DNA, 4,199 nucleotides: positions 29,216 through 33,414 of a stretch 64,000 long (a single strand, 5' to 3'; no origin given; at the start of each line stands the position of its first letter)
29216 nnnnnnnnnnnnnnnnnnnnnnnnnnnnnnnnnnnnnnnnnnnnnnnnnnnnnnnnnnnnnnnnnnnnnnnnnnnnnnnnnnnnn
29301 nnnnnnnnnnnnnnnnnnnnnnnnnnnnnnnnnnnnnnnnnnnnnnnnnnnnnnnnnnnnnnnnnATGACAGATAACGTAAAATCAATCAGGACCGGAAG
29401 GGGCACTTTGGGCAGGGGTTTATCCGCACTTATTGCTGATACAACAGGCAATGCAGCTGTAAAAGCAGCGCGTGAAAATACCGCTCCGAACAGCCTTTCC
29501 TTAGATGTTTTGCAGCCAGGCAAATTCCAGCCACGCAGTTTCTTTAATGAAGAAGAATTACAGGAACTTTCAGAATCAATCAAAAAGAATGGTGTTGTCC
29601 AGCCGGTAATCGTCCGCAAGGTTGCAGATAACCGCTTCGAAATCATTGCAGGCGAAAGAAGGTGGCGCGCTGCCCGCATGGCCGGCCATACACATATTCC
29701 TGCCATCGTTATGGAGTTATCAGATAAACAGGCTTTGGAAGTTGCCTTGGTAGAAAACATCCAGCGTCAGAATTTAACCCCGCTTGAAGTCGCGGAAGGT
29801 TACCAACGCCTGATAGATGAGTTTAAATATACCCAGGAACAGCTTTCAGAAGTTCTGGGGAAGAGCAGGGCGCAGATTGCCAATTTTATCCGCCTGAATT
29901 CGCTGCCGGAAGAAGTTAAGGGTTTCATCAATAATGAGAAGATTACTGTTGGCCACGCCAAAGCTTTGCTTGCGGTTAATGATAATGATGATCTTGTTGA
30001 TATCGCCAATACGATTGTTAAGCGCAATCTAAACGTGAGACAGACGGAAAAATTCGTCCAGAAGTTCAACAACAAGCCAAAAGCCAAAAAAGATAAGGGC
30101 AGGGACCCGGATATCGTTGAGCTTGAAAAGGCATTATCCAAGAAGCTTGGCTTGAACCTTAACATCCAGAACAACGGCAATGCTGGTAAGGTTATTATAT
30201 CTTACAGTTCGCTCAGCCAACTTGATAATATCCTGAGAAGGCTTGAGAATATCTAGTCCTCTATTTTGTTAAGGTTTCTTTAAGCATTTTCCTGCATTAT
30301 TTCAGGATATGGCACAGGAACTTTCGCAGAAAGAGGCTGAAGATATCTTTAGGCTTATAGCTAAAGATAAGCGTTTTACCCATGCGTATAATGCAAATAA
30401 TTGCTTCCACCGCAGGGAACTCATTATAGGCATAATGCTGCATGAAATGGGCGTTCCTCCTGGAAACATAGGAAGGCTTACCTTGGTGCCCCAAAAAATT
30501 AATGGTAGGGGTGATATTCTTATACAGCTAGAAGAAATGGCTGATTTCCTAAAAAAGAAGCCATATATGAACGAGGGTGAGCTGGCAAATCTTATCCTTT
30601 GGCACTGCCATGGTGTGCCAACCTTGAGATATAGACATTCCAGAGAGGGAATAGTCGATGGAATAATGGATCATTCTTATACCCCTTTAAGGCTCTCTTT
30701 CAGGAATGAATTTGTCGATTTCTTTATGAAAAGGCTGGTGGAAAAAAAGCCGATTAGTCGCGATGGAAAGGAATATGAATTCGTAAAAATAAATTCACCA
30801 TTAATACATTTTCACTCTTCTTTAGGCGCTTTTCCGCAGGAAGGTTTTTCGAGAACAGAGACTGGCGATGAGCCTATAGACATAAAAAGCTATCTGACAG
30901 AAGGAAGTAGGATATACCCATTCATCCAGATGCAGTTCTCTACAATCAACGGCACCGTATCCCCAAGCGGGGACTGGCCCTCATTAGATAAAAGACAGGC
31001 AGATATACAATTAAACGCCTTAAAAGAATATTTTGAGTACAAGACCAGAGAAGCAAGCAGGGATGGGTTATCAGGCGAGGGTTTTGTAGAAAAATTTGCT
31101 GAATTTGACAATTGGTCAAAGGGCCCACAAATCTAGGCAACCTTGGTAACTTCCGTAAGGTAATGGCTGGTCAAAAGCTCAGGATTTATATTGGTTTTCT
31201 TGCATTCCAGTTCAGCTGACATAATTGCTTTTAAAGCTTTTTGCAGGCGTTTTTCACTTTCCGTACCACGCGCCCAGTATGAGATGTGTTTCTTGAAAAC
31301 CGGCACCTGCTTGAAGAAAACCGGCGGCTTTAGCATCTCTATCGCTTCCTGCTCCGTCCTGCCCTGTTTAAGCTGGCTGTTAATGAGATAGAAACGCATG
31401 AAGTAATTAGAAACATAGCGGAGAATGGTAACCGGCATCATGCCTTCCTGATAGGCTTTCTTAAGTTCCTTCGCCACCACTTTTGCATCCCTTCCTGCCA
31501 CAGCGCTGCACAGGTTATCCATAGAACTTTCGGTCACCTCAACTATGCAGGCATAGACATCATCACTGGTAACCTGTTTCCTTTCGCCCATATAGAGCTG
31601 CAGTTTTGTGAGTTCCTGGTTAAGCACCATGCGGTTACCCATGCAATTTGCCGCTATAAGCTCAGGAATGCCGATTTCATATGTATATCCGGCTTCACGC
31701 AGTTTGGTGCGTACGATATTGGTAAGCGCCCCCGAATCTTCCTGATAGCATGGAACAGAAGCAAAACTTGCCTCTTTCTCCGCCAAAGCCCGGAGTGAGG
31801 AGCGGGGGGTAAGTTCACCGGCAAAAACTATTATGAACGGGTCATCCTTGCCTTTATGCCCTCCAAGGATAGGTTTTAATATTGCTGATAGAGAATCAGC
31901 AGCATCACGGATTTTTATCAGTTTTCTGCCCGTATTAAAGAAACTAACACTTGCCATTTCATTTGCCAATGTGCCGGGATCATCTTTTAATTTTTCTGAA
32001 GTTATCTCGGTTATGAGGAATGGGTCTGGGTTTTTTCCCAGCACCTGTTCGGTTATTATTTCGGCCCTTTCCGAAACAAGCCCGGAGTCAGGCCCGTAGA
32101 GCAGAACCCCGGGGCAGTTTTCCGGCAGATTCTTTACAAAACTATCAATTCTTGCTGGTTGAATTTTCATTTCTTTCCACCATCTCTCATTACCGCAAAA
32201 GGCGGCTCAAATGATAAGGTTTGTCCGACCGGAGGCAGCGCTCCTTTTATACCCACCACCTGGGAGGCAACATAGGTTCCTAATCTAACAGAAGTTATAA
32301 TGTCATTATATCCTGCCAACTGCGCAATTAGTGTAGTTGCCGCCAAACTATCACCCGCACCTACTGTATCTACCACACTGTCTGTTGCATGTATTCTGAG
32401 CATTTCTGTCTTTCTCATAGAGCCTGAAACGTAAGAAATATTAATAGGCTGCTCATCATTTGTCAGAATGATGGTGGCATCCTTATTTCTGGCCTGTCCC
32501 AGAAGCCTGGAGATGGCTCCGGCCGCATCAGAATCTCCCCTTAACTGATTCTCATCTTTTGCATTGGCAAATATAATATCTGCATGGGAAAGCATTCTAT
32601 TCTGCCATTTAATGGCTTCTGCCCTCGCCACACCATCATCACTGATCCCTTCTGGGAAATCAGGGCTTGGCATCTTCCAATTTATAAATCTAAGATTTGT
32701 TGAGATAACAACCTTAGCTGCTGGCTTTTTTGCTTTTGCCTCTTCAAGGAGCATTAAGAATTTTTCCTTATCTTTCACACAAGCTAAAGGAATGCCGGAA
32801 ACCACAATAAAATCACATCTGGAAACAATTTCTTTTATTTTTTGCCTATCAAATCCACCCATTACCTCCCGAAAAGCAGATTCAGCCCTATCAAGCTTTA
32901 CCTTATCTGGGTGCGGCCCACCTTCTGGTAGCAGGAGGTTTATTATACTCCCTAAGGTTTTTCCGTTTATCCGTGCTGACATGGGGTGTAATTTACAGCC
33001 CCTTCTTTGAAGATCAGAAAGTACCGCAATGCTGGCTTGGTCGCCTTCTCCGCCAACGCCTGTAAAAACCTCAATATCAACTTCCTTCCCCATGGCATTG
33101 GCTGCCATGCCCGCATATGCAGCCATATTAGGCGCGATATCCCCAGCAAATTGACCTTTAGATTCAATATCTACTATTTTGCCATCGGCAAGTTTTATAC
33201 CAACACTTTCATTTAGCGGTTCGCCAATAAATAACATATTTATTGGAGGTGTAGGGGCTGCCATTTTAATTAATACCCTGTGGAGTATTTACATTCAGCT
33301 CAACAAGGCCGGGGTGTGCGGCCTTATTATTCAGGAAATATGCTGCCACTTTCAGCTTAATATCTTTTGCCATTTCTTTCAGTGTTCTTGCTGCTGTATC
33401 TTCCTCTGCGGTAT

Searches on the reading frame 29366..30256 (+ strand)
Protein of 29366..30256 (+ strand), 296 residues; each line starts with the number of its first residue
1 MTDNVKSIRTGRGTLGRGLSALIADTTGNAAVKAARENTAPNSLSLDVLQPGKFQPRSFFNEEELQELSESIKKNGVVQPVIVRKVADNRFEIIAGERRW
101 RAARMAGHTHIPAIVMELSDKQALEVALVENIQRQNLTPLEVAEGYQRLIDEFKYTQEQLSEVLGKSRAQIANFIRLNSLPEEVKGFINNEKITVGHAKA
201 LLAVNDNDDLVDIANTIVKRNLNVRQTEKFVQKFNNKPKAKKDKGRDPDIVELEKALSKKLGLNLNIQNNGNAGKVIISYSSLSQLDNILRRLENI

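Call 47: search_protein_families(library=pfam, max_evalue=0.00001, proteins=[window:29366-30256:+])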
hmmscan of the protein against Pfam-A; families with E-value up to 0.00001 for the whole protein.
window:29366-30256:+ (296 aa): 3 families
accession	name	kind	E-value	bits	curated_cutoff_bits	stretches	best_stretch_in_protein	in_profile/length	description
PF02195.25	ParB_N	-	1.6e-36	124.7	26.3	1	43-133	5-95/95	ParB N-terminal domain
PF17762.8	HTH_ParB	-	2.2e-35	121.3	22.6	1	135-235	1-101/102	ParB HTH domain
PF23552.2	ParB_C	-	3.4e-15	55.6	23.8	1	246-293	1-49/50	ParB dimerisation domain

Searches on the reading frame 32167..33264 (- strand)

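Call 47: search_protein_families(library=pfam, max_evalue=0.00001, proteins=[window:32167-33264:-])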
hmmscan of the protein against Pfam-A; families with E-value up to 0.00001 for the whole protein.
window:32167-33264:- (365 aa): 1 family
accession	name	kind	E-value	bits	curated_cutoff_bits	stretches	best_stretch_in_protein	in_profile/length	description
PF00294.29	PfkB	-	7e-15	55.6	25.8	1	222-343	178-296/302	pfkB family carbohydrate kinase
